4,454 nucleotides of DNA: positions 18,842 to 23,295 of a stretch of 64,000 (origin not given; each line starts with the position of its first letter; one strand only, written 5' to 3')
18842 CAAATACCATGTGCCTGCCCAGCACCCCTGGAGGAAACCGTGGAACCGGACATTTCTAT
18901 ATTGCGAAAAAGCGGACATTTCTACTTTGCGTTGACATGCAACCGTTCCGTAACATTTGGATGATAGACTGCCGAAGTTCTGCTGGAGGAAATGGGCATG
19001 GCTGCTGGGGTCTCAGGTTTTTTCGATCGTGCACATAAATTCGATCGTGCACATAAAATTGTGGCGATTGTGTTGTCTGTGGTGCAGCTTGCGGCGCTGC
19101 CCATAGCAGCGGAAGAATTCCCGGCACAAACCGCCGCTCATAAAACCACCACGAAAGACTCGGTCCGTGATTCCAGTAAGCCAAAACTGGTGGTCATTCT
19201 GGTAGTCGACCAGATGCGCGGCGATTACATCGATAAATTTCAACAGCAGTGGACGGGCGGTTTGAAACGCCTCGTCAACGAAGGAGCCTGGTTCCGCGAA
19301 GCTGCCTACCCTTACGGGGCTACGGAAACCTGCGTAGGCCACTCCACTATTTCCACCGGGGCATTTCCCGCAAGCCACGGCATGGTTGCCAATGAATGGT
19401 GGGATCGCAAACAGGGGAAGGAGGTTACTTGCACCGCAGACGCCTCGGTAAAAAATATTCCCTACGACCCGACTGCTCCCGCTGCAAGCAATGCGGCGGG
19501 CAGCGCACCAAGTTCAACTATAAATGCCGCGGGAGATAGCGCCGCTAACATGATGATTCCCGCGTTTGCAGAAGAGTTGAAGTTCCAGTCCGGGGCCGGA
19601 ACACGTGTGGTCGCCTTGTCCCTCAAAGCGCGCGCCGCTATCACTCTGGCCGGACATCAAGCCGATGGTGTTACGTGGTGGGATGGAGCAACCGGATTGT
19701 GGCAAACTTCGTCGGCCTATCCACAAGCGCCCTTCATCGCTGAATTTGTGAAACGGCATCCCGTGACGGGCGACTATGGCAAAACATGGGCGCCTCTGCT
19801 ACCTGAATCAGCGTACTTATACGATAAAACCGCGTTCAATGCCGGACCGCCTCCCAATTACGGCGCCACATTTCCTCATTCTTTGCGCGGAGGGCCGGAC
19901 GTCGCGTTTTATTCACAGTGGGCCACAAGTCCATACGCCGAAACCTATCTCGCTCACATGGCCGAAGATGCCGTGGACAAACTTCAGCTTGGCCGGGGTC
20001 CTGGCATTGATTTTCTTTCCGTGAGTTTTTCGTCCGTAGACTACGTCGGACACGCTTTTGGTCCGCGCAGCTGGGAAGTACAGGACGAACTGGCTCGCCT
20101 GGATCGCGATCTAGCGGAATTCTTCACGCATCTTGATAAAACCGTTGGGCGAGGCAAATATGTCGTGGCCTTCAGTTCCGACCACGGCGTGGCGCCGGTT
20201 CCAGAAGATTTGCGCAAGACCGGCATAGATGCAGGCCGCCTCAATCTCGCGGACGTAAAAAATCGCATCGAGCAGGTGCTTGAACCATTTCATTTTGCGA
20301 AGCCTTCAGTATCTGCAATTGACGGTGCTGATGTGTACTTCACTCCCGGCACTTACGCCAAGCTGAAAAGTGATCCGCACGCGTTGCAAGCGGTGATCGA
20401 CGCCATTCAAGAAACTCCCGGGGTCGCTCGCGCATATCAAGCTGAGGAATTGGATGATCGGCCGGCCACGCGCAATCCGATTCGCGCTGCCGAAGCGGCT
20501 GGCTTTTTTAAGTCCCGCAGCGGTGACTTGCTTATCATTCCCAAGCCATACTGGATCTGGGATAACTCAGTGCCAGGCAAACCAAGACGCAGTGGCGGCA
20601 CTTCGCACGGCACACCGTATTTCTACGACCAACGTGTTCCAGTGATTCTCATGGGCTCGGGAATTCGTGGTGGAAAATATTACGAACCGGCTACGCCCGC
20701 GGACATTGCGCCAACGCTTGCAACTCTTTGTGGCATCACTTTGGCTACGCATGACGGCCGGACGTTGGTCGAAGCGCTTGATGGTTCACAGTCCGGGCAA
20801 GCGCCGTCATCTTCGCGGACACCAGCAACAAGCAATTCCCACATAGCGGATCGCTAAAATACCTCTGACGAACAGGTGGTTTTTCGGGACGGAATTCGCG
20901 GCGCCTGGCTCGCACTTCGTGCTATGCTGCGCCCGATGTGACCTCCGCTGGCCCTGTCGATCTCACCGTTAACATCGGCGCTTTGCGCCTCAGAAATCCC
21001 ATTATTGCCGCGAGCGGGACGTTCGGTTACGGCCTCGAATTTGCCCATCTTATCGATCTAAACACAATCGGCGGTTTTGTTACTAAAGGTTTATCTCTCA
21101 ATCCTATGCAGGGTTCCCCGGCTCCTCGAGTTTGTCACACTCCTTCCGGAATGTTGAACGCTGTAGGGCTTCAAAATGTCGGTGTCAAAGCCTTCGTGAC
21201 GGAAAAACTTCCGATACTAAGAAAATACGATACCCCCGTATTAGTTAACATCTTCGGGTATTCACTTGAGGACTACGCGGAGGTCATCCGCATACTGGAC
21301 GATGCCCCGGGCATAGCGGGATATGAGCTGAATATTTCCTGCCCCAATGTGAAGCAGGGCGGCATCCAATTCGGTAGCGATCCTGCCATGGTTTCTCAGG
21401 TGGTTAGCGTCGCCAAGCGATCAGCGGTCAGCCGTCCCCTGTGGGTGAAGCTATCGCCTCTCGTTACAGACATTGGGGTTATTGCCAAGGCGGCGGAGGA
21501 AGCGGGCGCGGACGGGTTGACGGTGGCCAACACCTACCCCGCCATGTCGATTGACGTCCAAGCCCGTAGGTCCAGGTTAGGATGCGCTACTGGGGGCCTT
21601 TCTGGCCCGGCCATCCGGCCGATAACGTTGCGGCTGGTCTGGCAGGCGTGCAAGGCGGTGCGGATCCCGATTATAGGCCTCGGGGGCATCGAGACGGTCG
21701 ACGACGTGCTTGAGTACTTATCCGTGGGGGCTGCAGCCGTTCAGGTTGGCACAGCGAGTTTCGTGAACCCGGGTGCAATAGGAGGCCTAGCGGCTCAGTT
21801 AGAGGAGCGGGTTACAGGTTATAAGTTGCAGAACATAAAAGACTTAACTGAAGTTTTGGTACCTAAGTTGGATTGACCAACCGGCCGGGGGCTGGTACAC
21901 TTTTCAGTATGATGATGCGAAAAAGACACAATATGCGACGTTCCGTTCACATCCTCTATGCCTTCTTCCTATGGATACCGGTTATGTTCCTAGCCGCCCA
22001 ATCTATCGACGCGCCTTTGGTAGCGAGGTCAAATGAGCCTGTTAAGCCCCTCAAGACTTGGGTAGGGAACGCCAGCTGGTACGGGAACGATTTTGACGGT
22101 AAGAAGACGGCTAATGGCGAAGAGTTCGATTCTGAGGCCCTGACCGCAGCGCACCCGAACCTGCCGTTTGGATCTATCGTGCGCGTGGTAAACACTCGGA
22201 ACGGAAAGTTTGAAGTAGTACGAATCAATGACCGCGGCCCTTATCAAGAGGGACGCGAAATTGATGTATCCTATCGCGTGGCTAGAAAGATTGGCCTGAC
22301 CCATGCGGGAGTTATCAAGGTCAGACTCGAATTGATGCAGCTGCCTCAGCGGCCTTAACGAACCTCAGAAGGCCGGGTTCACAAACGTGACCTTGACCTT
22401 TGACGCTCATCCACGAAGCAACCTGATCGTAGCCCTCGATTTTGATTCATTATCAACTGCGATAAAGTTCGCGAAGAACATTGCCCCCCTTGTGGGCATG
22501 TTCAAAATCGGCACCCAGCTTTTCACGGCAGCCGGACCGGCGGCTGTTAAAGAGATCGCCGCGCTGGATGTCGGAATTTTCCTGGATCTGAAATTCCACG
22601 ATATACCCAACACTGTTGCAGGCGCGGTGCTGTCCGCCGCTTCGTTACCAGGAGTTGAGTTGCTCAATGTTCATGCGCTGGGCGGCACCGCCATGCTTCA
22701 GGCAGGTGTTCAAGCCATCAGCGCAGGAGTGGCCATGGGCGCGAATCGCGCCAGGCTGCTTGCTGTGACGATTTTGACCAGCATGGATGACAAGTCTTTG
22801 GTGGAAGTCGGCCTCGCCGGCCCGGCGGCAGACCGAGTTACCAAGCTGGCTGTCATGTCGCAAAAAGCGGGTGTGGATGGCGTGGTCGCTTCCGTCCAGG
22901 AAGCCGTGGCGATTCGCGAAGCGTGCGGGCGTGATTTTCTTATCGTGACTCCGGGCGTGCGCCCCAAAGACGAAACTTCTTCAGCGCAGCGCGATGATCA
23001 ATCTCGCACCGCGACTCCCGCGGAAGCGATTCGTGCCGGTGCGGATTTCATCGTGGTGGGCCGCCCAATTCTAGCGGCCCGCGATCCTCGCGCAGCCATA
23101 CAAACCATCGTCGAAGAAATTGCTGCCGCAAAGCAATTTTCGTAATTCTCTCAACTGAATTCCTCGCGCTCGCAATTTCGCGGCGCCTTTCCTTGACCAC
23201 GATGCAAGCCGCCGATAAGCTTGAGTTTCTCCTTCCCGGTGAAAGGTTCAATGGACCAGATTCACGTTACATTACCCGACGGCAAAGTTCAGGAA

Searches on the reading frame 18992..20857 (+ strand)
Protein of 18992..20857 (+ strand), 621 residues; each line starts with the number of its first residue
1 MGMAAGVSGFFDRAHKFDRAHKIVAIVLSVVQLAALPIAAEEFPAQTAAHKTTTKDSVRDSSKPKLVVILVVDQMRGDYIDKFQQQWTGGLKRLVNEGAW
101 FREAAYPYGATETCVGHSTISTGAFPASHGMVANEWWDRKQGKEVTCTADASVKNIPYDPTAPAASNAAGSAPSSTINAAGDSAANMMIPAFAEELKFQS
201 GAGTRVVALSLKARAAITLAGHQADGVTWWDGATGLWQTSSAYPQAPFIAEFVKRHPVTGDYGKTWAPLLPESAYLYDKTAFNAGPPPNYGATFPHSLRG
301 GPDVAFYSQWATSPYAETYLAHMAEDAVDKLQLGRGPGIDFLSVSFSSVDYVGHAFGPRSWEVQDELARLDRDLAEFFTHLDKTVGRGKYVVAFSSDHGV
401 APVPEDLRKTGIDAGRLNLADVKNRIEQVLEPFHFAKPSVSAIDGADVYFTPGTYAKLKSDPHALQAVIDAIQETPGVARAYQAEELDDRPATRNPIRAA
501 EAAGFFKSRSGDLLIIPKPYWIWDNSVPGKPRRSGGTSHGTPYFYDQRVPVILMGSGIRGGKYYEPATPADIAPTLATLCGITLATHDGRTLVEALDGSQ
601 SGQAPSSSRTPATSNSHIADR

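Call 53: search_protein_families(library=pfam, proteins=[window:18992-20857:+], max_evalue=1e-8)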
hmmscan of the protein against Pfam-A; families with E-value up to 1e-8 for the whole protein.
window:18992-20857:+ (621 aa): 1 family
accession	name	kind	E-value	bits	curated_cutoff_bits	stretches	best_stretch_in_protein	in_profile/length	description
PF01663.27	Phosphodiest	-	7.6e-44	151.1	23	1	67-523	1-323/342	Type I phosphodiesterase / nucleotide pyrophosphatase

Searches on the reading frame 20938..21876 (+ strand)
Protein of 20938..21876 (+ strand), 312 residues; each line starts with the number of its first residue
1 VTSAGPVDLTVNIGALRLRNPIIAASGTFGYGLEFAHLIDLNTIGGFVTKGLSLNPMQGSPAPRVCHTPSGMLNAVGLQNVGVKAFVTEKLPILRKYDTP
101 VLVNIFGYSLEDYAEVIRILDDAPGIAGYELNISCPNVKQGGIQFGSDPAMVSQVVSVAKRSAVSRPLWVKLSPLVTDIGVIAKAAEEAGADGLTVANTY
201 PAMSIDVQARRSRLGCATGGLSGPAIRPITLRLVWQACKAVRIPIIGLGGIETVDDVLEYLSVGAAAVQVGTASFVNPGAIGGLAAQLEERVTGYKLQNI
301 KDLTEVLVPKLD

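Call 53: search_protein_families(library=pfam, proteins=[window:20938-21876:+], max_evalue=1e-8)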
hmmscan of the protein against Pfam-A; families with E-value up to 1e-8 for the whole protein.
window:20938-21876:+ (312 aa): 2 families
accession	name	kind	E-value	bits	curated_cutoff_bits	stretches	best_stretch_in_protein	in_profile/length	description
PF01180.27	DHO_dh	-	8.4e-69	232.4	27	1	9-290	2-289/291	Dihydroorotate dehydrogenase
PF03060.21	NMO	-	6e-09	36.2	28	0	215-273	164-224/331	Nitronate monooxygenase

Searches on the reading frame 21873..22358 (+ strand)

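Call 53: search_protein_families(library=pfam, proteins=[window:21873-22358:+], max_evalue=1e-8)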
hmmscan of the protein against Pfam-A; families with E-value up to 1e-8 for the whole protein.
window:21873-22358:+ (161 aa): 1 family
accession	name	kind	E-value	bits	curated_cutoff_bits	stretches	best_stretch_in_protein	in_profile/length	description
PF03330.24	DPBB_1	-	8e-24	84.1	28.8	1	64-151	3-82/83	Lytic transglycolase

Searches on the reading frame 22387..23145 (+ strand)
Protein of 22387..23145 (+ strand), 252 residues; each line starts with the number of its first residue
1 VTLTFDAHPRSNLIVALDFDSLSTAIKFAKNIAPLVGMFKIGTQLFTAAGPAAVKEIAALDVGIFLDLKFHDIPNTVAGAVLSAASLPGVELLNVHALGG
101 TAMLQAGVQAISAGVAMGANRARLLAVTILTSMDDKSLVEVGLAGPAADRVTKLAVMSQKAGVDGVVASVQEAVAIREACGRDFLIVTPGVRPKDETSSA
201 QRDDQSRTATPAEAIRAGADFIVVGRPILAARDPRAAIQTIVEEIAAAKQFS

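Call 53: search_protein_families(library=pfam, proteins=[window:22387-23145:+], max_evalue=1e-8)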
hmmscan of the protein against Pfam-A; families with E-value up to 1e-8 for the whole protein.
window:22387-23145:+ (252 aa): 1 family
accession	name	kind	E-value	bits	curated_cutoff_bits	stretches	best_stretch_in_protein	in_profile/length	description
PF00215.30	OMPdecase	-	1.5e-56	192.2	27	1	11-241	1-221/221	Orotidine 5'-phosphate decarboxylase / HUMPS family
